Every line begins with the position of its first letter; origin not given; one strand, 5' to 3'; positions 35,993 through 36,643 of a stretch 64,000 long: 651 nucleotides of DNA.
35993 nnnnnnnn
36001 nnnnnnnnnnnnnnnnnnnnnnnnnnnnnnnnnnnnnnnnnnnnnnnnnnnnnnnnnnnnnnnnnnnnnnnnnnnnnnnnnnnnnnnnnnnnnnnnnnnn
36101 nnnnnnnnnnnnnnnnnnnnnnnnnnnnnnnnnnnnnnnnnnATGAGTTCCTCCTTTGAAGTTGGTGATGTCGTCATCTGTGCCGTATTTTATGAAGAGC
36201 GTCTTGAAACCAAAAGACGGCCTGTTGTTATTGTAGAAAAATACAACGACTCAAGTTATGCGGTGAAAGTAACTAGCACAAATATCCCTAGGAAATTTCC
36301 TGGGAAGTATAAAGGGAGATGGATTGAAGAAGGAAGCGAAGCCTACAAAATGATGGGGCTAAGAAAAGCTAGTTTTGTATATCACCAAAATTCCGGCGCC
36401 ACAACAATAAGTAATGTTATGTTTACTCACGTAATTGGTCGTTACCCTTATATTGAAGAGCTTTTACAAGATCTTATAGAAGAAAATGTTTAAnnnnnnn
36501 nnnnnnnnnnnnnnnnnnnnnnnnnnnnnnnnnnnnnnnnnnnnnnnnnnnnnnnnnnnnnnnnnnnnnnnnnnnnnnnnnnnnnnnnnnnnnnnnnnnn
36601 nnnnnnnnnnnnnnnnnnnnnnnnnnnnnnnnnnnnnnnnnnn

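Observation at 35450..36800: AT-rich islet abutting tRNA-Arg(TCT) carrying a MazF/PemK-like toxin gene tightly coupled to an unknown 173-aa upstream gene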

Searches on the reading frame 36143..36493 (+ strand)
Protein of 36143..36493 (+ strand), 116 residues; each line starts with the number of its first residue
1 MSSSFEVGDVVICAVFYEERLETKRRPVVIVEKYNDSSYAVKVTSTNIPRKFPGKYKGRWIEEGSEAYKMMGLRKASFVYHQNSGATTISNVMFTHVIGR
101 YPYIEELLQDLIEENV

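Call 5: search_protein_families(library=pfam, proteins=[window:36143-36493:+], max_evalue=1)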
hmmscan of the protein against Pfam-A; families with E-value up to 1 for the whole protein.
window:36143-36493:+ (116 aa): 1 family
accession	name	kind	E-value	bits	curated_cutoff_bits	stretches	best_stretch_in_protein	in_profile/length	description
PF22258.1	DUF6949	-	0.2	12.3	28.7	1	65-99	18-52/99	Family of unknown function (DUF6949)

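Call 6: search_protein_families(library=padloc, proteins=[window:36143-36493:+], max_evalue=1)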
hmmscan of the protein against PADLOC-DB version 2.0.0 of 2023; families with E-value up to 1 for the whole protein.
window:36143-36493:+ (116 aa): 0 families

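Call 7: find_homologous_proteins(query=window:36143-36490:+, max_evalue=0.001)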
Query window:36143-36490:+ (116 aa): 2 proteins with E <= 0.001 among 3 candidates.
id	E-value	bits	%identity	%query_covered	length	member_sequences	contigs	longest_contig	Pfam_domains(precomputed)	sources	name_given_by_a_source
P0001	1.4e-70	252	100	100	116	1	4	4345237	-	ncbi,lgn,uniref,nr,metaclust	ncbi:hypothetical protein [Saprospira grandis]|uniref:Type II toxin-antitoxin system PemK/MazF famil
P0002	1.3e-52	194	83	96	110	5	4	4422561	-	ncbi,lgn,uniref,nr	ncbi:hypothetical protein SapgrDRAFT_0727 [Saprospira grandis DSM 2844]|uniref:Type II toxin-antitox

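Call 9: search_solved_structures(query=window:36143-36490:+, max_evalue=10, show_alignments=3)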
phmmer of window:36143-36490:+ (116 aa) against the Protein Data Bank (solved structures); distinct sequences matched with E-value up to 10: 1.
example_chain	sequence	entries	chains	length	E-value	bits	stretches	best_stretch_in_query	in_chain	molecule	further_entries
2edn_A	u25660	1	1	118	0.46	14.1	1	24-74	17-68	Myosin-binding protein C, fast-type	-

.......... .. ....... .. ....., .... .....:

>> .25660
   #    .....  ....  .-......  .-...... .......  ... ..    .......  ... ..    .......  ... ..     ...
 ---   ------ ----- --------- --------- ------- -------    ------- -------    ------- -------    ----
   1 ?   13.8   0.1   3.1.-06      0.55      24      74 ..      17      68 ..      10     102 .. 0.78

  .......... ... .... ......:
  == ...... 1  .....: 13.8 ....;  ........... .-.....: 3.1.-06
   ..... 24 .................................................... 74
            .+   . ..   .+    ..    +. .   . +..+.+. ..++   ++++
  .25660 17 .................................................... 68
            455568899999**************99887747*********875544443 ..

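Call 11: search_protein_families(library=ncbifam, proteins=[window:36143-36493:+], max_evalue=10)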
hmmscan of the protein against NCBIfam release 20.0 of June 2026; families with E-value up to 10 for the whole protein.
window:36143-36493:+ (116 aa): 1 family
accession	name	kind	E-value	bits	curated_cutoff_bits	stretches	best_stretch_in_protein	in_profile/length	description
TIGR02994.1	ectoine_eutE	equivalog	0.11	11.5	402.7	1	34-95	94-155/325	N(2)-acetyl-L-2,4-diaminobutanoate deacetylase DoeB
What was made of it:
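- On PemK/MazF toxin superfamily (Pfam PF02452; SH3-like barrel of Kid/MazF/CcdB): It also has no NCBIfam hit (call 11) and no direct PDB hit (call 9).
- The window protein itself hits no PemK model directly (calls 5, 9, 11), so it is an extreme outlier and could have lost activity.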

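Call 14: find_encoding_contigs(protein=P0002, flank=6000, max_places=6)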
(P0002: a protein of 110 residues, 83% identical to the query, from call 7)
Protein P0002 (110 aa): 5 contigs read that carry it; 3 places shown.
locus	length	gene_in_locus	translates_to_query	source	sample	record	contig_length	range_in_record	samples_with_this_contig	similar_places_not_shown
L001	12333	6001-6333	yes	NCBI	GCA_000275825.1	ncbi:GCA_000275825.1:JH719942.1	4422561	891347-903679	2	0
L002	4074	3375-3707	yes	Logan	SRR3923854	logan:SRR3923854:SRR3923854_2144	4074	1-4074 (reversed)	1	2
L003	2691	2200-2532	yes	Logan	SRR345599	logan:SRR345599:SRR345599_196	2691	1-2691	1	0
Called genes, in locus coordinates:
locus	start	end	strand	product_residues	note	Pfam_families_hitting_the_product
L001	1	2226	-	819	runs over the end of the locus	PF13620:CarboxypepD_reg, PF13715:CarbopepD_reg_2 (weak), PF07715:Plug, PF00593:TonB_dep_Rec_b-barrel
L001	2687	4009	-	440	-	PF05090:HTTM, PF22777:VKGC_lumenal_dom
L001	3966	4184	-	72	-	-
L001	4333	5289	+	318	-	PF13505:OMP_b-brl, PF19573:DUF6089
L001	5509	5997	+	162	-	-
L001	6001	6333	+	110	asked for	-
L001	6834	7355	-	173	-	-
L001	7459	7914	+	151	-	-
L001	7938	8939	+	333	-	PF24827:AstE_AspA_cat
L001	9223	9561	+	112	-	PF00111:Fer2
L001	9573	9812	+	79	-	PF04384:Fe-S_assembly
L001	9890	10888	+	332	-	PF02492:cobW, PF07683:CobW_C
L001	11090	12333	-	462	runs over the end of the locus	PF01546:Peptidase_M20, PF07687:M20_dimer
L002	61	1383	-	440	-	PF05090:HTTM, PF22777:VKGC_lumenal_dom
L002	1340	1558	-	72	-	-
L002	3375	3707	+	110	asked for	-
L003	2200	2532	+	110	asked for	-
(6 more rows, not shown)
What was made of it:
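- The Saprospira neighbours are housekeeping-type genes (call 14).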

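Call 21: search_protein_representatives(protein=window:36143-36490:+)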
Query: 116 residues. Proteins with E-value up to 0.001 (for the whole library): 28; up to 1e-10: 4; up to 1e-30: 0. The best 28 are listed.
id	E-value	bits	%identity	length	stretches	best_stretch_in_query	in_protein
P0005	4.8e-27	110.6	51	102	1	1-103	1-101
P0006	1.8e-14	70.2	43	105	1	5-107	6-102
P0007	6.2e-12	62.0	43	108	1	4-112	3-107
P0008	6.9e-11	58.6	42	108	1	3-110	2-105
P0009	1.8e-08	50.8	34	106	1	4-109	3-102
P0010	2.4e-07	47.2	37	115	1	4-108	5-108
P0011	3.0e-07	46.9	42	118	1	4-113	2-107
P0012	4.3e-07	46.4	36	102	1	5-107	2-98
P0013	9.5e-07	45.3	40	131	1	6-108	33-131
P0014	9.8e-07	45.3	39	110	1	4-109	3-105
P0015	1.2e-06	45.0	40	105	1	4-108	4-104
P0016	1.6e-06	44.5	32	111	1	1-110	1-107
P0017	5.5e-06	42.8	34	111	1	6-109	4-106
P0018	7.3e-06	42.4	37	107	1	4-108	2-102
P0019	1.2e-05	41.8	40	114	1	8-109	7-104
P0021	4.2e-05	40.0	31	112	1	4-108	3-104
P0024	7.4e-05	39.2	22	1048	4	18-115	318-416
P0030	6.1e-04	36.3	33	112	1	4-111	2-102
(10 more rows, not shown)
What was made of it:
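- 36143..36493 (+): Toxin gene: a 116-aa divergent MazF/PemK-fold protein and predicted endoribonuclease. R26 and T44 are the predicted catalytic pair. 28 relatives in the deep search (call 21).
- The corresponding toxins are 51% identical (call 21).
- Tried and rejected: The exhaustive HMMER search was needed to find relatives (call 21).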

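Call 23: search_protein_families(library=pfam, alignment_id=A1, max_evalue=1)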
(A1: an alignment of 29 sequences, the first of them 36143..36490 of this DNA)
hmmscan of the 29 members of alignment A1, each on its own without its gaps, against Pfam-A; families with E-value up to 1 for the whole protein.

A. member 1, window:36143-36490:+ (116 aa): 1 family
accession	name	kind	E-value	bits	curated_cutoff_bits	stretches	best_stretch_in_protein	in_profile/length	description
PF22258.1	DUF6949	-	0.2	12.3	28.7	1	65-99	18-52/99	Family of unknown function (DUF6949)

B. families by the number of members that match (of 29 scanned): 8 families
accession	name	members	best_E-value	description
PF02452.23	PemK_toxin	25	8.3e-10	PemK-like, MazF-like toxin of type II toxin-antitoxin system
PF08884.16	Flagellin_D3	1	0.009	Flagellin D3 domain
PF16831.10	CssAB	1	0.065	CS6 fimbrial subunits A and B, Coli surface antigen 6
PF03126.23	Plus-3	1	0.1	Plus-3 domain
PF23327.1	Chromo_MORC2_6th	1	0.12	ATPase MORC2, chromo domain-like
PF20233.3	DUF6590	1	0.13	Family of unknown function (DUF6590)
PF14083.11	PGDYG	1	0.17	PGDYG protein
PF22258.1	DUF6949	1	0.2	Family of unknown function (DUF6949)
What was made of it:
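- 36143..36493 (+): 25 of 29 family members hit PF02452 (call 23).
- On PemK/MazF toxin superfamily (Pfam PF02452; SH3-like barrel of Kid/MazF/CcdB): 25 of 29 subfamily members hit PF02452, best E 8.3e-10 (call 23).
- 25 of 29 family members hit PF02452, best E 8.3e-10 (call 23).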

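Call 24: search_solved_structures(query=A1, max_evalue=10, show_alignments=4)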
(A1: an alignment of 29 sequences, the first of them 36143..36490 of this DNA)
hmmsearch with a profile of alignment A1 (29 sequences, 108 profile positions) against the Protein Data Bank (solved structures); distinct sequences matched with E-value up to 10: 24.
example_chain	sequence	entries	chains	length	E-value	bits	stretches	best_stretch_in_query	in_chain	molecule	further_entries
4of1_A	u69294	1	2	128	0.00099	22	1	4-95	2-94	mRNA interferase MazF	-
2mf2_A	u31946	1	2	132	0.0011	21.9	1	4-95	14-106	mRNA interferase MazF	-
4mzm_A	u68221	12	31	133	0.0011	21.8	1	4-95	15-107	mRNA interferase MazF | MazF mRNA interferase | Endoribonuclease MazF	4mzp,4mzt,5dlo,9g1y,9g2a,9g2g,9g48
7bye_B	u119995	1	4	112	0.093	15.6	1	6-45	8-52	Uncharacterized protein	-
5hk3_A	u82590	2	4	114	0.17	14.8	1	21-97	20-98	Endoribonuclease MazF6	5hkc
7bxy_A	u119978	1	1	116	0.17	14.8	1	4-98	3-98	mRNA interferase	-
4hke_A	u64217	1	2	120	0.2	14.6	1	4-98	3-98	Addiction module toxin component PemK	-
4mdx_A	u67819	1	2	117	0.25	14.3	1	4-103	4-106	mRNA interferase EndoA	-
5uct_A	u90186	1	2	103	0.25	14.2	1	24-95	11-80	Endoribonuclease MazF3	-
4me7_A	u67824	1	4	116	0.32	13.9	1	4-103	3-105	mRNA interferase EndoA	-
2dav_A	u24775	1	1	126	0.35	13.8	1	35-91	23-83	Myosin-binding protein C, slow-type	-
1ne8_A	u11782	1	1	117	0.39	13.6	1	5-103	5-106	conserved hypothetical protein YDCE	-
5cca_A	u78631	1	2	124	0.41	13.6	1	24-95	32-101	Endoribonuclease MazF3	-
1dnl_A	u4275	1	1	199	0.45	13.4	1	25-81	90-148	PYRIDOXINE 5'-PHOSPHATE OXIDASE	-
1g76_A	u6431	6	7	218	0.53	13.2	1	25-81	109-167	PYRIDOXINE 5`-PHOSPHATE OXIDASE | PYRIDOXINE 5'-PHOSPHATE OXIDASE | Pyridoxamine 5'-phosphate oxidase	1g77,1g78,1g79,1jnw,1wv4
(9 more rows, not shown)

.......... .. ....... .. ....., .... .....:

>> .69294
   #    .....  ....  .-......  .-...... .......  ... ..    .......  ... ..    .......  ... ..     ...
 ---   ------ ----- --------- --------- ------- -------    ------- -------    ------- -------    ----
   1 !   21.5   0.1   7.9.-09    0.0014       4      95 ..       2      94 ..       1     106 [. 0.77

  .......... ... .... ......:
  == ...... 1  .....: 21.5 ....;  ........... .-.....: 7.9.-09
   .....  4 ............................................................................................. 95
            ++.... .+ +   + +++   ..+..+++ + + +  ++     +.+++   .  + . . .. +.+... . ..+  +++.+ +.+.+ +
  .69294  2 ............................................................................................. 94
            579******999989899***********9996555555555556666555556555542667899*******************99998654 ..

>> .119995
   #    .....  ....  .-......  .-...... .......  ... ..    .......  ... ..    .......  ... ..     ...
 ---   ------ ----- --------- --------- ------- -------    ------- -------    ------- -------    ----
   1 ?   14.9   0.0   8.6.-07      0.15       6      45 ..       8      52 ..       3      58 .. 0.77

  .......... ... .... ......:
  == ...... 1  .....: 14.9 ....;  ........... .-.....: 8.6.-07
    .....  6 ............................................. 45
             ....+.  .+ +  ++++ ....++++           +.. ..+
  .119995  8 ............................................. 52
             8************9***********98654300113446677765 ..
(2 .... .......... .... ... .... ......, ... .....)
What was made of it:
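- The family profile hits S. aureus MazF over positions 4-95 at E 1e-3 (call 24).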

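Call 27: find_homologous_proteins(query=A1, max_evalue=0.001)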
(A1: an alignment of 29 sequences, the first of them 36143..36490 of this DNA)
Query A1 (29 sequences) (116 aa, profile of the alignment): 2927 proteins with E <= 0.001 among 3900 candidates; the best 120 are listed.
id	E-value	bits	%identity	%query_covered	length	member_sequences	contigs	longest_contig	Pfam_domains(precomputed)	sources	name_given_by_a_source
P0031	6.7e-35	137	27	91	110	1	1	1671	PF02452.24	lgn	-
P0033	9.3e-34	133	32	96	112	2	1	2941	PF02452.24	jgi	-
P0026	1.8e-32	129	33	94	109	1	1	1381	-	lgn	-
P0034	3.6e-32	128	31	91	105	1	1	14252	PF02452.24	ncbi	-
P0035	1.0e-31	127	31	96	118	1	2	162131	PF02452.24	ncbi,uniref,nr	ncbi:hypothetical protein GCM10009122_00470 [Fulvivirga kasyanovii]|uniref:Type II toxin-antitoxin s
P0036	7.4e-31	124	39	96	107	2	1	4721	PF02452.24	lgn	-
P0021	1.0e-30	123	29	92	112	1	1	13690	PF02452.24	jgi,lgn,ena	-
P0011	1.5e-30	123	38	95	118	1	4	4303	-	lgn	-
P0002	2.6e-30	122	83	96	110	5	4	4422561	-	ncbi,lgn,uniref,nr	ncbi:hypothetical protein SapgrDRAFT_0727 [Saprospira grandis DSM 2844]|uniref:Type II toxin-antitox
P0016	7.7e-30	121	38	68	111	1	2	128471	-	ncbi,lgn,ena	-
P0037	9.4e-30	120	30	96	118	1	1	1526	-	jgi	-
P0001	1.7e-29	119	100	100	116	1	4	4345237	-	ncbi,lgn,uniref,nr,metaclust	ncbi:hypothetical protein [Saprospira grandis]|uniref:Type II toxin-antitoxin system PemK/MazF famil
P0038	3.5e-29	118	30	91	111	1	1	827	PF02452.24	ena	-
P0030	4.2e-29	118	32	91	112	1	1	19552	-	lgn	-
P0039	6.1e-29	118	30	96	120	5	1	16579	-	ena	-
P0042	6.7e-28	114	25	69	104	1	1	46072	PF02452.24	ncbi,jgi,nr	ncbi:MAG: type II toxin-antitoxin system PemK/MazF family toxin [Chlorobi bacterium]|nr:type II toxi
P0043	8.8e-28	114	35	92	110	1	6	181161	PF02452.24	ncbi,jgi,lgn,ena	-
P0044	1.8e-27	113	27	96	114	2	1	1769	-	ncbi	-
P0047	6.0e-25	105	33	77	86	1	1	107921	-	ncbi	-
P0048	1.4e-15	75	29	81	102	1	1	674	PF02452.24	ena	-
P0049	1.2e-12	65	24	72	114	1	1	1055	PF02452.24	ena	-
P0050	2.3e-12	64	24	33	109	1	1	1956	PF02452.24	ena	-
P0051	3.3e-12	64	22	86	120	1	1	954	PF02452.24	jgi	jgi:mRNA interferase MazF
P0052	4.5e-12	63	-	-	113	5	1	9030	PF02452.24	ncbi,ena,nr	ncbi:MAG: type II toxin-antitoxin system PemK/MazF family toxin [Persephonella sp.]|nr:MAG: type II 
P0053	6.1e-12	63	38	21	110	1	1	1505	PF02452.24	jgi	-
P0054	6.7e-12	63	33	21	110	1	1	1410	PF02452.24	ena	-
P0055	7.6e-12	63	33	39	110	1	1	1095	PF02452.24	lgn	-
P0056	7.6e-12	63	38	21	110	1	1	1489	PF02452.24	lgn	-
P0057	9.8e-12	62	46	21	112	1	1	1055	PF02452.24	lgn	-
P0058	1.1e-11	62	24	72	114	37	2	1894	PF02452.24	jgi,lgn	jgi:mRNA interferase MazF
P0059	1.1e-11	62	23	37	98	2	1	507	PF02452.24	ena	-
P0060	1.2e-11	62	35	27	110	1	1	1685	PF02452.24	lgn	-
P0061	1.3e-11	62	24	53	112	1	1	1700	PF02452.24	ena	-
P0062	1.3e-11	62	38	28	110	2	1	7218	PF02452.24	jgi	jgi:mRNA interferase MazF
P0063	1.4e-11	62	34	25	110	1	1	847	PF02452.24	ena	-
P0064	1.7e-11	61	29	35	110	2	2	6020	PF02452.24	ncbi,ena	-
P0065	2.0e-11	61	38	21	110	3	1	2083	PF02452.24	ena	-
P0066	2.0e-11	61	20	34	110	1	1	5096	PF02452.24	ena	-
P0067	2.0e-11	61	28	39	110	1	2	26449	PF02452.24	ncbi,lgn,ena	-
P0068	2.1e-11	61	25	65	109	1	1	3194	PF02452.24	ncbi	-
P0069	2.1e-11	61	38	21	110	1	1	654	PF02452.24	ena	-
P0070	2.2e-11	61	33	21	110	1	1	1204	PF02452.24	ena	-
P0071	2.2e-11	61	37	36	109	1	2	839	PF02452.24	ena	-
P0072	2.4e-11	61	20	34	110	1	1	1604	PF02452.24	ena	-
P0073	2.6e-11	61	28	54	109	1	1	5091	PF02452.24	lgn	-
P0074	2.7e-11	61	31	33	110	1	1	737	PF02452.24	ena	-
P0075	2.8e-11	61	30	53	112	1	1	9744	PF02452.24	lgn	-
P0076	2.9e-11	61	30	23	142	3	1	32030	PF02452.24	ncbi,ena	-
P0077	3.4e-11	61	23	72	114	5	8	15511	PF02452.24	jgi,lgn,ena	-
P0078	3.4e-11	61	21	37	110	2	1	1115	PF02452.24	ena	-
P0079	3.6e-11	60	29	49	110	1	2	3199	PF02452.24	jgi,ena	-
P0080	3.7e-11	60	21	53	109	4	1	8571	PF02452.24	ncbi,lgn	ncbi:MAG: type II toxin-antitoxin system PemK/MazF family toxin [Pyrinomonadaceae bacterium]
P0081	3.9e-11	60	33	33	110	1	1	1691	PF02452.24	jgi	jgi:mRNA interferase MazF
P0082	4.0e-11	60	23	65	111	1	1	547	PF02452.24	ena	-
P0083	4.0e-11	60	43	24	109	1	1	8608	PF02452.24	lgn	-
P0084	4.0e-11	60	27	53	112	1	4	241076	PF02452.24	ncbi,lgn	-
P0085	4.2e-11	60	28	25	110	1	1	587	PF02452.24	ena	-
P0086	4.2e-11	60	32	37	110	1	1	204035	PF02452.24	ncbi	ncbi:MAG: type II toxin-antitoxin system PemK/MazF family toxin [Candidatus Woesearchaeota archaeon]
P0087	4.4e-11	60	33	39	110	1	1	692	PF02452.24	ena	-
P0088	4.9e-11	60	33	21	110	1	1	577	PF02452.24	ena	-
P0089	5.1e-11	60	25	52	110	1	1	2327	PF02452.24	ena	-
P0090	5.6e-11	60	29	37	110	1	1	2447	PF02452.24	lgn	-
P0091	5.7e-11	60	38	21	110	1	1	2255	PF02452.24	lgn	-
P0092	6.1e-11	60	33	35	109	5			PF02452.24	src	-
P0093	6.7e-11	60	30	37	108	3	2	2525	PF02452.24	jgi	-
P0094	7.4e-11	59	38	21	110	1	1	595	PF02452.24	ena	-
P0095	8.0e-11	59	21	53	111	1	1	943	PF02452.24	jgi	-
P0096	8.3e-11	59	29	92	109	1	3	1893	PF02452.24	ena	-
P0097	8.8e-11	59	32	42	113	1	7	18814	PF02452.24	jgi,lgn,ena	jgi:mRNA interferase MazF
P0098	1.0e-10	59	27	43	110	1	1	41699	PF02452.24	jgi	jgi:mRNA interferase MazF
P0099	1.0e-10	59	22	62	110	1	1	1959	PF02452.24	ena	-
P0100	1.1e-10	59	32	37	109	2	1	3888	PF02452.24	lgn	-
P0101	1.1e-10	59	26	23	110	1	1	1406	PF02452.24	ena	-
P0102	1.1e-10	59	34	25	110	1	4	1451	PF02452.24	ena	-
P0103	1.2e-10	59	25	65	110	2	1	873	PF02452.24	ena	-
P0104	1.2e-10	59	23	53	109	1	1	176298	PF02452.24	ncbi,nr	ncbi:MAG: type II toxin-antitoxin system PemK/MazF family toxin [Bacteroidota bacterium]|nr:type II 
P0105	1.2e-10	59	21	35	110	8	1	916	PF02452.24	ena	-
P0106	1.3e-10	59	31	35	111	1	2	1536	PF02452.24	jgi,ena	-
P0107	1.3e-10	59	29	21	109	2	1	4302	PF02452.24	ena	-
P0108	1.3e-10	59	24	32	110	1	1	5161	PF02452.24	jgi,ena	-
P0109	1.4e-10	59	23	66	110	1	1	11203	PF02452.24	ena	-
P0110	1.5e-10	58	32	37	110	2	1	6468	PF02452.24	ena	-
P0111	1.6e-10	58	30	37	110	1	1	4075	PF02452.24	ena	-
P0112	1.6e-10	58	33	21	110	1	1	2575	PF02452.24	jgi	jgi:mRNA interferase MazF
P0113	1.6e-10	58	30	23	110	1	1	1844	PF02452.24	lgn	-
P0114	1.6e-10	58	28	25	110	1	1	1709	PF02452.24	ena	-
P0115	1.6e-10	58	25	66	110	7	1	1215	PF02452.24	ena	-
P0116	1.6e-10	58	24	53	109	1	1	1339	PF02452.24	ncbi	-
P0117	1.7e-10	58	-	-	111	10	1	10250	PF02452.24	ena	-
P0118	1.7e-10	58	25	54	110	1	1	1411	PF02452.24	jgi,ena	-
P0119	1.7e-10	58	32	37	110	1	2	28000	PF02452.24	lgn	-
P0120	1.7e-10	58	23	37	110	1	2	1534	PF02452.24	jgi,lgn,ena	-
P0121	1.7e-10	58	22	82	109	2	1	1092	PF02452.24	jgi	-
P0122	1.8e-10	58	29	35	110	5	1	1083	PF02452.24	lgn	-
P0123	1.9e-10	58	23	53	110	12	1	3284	PF02452.24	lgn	-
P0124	1.9e-10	58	31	30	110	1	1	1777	PF02452.24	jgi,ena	-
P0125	2.0e-10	58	25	54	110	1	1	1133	PF02452.24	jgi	jgi:PemK-like, MazF-like toxin of type II toxin-antitoxin system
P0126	2.1e-10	58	39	25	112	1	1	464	PF02452.24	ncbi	-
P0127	2.1e-10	58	28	40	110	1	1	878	PF02452.24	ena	-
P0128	2.2e-10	58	28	49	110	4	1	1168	PF02452.24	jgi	-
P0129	2.2e-10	58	31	25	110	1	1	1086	PF02452.24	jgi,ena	-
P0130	2.3e-10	58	26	66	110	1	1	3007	PF02452.24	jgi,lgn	-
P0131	2.4e-10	58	31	25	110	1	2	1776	PF02452.24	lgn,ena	-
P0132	2.4e-10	58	-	-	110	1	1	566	PF02452.24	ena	-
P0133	2.4e-10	58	23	40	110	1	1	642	PF02452.24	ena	-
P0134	2.5e-10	58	25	65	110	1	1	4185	PF02452.24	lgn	-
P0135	2.5e-10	58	26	52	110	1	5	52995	PF02452.24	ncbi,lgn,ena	-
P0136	2.7e-10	58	26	67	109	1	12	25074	PF02452.24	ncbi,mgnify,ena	ncbi:MAG: type II toxin-antitoxin system PemK/MazF family toxin [Nanoarchaeota archaeon]|mgnify:CR=1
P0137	2.8e-10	58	38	21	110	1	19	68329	PF02452.24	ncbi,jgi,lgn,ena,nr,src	ncbi:type II toxin-antitoxin system PemK/MazF family toxin [Candidatus Woesearchaeota archaeon]|nr:t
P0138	2.9e-10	58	31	35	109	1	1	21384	PF02452.24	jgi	jgi:mRNA interferase MazF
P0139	2.9e-10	58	29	38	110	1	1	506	PF02452.24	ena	-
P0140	3.1e-10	57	36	37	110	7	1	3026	PF02452.24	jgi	jgi:mRNA interferase MazF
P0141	3.2e-10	57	26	53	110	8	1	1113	PF02452.24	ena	-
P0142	3.2e-10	57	33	23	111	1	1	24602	PF02452.24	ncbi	-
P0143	3.3e-10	57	38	21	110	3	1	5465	PF02452.24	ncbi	-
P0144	3.6e-10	57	25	65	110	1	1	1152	PF02452.24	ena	-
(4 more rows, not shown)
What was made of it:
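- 36143..36493 (+): The family profile hits S. aureus MazF at E 1e-3 (call 24) and 2,927 mostly PF02452 proteins (call 27).
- Closest known: SMa0917-type divergent PemK/MazF toxins. Different: The organisms that could be named are Bacteroidota (Saprospira, Fulvivirga) and a Chlorobi genome assembled from a metagenome (calls 7, 27).
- The profile retrieves 2,927 proteins, nearly all annotated PF02452 (call 27).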

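Call 28: find_encoding_contigs(protein=P0035, flank=3000, max_places=2)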
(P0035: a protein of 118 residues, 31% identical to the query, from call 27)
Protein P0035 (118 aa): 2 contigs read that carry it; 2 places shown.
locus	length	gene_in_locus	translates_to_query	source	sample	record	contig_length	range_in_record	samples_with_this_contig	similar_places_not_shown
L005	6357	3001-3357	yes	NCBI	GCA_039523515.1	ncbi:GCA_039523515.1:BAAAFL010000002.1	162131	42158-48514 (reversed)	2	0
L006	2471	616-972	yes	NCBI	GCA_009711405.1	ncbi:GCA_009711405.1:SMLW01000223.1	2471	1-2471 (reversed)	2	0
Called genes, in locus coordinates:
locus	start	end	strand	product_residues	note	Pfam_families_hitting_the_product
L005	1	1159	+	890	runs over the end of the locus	PF13585:CHU_C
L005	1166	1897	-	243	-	-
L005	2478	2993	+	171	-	-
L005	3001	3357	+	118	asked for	PF02452:PemK_toxin (weak)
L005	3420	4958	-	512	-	PF00251:Glyco_hydro_32N, PF08244:Glyco_hydro_32C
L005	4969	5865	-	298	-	PF00294:PfkB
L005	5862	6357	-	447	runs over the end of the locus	PF00083:Sugar_tr, PF07690:MFS_1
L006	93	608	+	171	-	-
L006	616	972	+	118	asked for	PF02452:PemK_toxin (weak)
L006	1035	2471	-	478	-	PF00251:Glyco_hydro_32N, PF08244:Glyco_hydro_32C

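Call 29: find_encoding_contigs(protein=P0016, flank=3000, max_places=2)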
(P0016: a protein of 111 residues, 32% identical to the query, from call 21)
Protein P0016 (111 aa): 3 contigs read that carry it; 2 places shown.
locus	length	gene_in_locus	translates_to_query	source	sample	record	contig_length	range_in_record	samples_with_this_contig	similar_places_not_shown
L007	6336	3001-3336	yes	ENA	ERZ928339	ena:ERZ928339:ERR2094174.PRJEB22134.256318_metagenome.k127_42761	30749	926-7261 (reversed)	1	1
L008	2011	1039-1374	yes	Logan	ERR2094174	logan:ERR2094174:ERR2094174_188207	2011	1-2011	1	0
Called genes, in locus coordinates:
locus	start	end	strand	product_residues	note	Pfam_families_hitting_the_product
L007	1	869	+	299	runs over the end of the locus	PF18796:LPD1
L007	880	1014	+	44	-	-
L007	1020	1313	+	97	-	-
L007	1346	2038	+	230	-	PF08291:Peptidase_M15_3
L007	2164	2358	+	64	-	-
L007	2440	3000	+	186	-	-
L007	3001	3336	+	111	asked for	-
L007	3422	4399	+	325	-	PF14237:GYF_2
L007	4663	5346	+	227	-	-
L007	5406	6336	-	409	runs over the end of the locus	PF00589:Phage_integrase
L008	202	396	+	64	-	-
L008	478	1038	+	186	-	-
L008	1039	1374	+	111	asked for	-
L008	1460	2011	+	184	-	?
